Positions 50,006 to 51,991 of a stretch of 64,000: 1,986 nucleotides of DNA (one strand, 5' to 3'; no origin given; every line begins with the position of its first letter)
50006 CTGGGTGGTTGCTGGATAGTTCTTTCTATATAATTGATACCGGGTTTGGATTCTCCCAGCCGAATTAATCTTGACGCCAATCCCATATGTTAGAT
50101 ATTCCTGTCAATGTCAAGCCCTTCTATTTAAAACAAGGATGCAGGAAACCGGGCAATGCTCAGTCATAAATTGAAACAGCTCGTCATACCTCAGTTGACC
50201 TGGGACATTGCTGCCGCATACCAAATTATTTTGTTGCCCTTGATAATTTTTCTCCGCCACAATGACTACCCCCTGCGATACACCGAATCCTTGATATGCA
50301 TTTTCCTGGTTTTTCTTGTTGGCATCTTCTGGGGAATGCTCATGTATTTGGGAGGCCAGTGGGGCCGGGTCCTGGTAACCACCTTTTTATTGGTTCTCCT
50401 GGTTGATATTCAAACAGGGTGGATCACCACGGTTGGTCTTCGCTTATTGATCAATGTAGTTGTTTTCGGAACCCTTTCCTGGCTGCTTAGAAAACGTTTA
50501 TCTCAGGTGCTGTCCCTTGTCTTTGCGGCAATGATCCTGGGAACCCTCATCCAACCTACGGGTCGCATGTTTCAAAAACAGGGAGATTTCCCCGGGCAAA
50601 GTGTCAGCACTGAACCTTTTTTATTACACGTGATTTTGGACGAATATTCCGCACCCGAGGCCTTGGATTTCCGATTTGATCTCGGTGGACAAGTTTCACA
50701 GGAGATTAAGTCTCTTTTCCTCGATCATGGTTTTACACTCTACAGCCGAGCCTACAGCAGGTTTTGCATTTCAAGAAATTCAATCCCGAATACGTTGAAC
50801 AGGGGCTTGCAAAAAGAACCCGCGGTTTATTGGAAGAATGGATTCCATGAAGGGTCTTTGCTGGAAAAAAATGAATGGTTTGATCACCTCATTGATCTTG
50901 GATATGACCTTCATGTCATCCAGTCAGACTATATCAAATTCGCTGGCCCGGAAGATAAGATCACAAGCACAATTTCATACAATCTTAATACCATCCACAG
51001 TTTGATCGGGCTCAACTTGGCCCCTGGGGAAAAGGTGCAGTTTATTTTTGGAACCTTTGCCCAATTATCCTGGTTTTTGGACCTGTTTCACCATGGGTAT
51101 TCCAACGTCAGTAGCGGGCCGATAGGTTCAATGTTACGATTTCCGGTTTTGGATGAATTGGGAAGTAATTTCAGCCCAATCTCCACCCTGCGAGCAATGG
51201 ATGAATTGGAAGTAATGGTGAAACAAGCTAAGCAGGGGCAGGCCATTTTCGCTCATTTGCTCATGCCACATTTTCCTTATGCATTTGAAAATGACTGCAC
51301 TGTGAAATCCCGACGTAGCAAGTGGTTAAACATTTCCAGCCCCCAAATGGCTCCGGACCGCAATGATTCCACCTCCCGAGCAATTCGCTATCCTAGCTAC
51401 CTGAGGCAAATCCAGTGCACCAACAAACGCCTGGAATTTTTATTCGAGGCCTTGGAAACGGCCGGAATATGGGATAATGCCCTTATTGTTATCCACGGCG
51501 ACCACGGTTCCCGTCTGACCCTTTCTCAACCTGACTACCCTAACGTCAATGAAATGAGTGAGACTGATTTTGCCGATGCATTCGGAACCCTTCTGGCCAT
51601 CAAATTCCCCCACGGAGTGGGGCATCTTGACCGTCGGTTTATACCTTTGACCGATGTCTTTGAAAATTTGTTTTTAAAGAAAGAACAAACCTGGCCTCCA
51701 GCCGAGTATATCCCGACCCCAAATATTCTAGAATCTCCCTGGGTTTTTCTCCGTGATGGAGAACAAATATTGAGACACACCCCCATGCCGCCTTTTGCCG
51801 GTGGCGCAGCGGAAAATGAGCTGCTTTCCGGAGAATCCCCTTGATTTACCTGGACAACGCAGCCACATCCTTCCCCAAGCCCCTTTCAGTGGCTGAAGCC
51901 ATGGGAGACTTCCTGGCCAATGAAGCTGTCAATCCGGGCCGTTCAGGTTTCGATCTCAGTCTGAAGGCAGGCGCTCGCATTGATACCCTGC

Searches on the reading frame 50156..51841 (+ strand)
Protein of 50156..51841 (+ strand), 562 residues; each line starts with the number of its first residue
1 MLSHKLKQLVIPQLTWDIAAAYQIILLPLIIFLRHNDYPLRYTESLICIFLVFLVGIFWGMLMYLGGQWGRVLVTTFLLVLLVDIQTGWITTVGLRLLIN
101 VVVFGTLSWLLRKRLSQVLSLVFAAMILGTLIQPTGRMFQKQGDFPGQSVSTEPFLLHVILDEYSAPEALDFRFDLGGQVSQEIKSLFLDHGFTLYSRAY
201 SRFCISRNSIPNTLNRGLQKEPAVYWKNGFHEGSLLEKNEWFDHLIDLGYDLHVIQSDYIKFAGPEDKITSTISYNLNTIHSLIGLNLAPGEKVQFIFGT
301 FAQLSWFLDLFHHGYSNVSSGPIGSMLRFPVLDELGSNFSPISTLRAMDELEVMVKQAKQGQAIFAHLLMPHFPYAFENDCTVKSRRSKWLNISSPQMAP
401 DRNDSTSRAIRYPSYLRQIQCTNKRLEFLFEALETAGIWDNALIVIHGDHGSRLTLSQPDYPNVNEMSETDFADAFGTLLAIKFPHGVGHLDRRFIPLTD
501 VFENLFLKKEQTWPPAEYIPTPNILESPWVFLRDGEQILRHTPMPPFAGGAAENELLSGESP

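Call 63: search_protein_families(library=pfam, proteins=[window:50156-51841:+], max_evalue=0.00001)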
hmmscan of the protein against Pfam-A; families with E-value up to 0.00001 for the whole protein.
window:50156-51841:+ (562 aa): 1 family
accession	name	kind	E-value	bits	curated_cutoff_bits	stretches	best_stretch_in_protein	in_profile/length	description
PF00884.28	Sulfatase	-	1.8e-09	37.8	25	1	348-454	150-245/301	Sulfatase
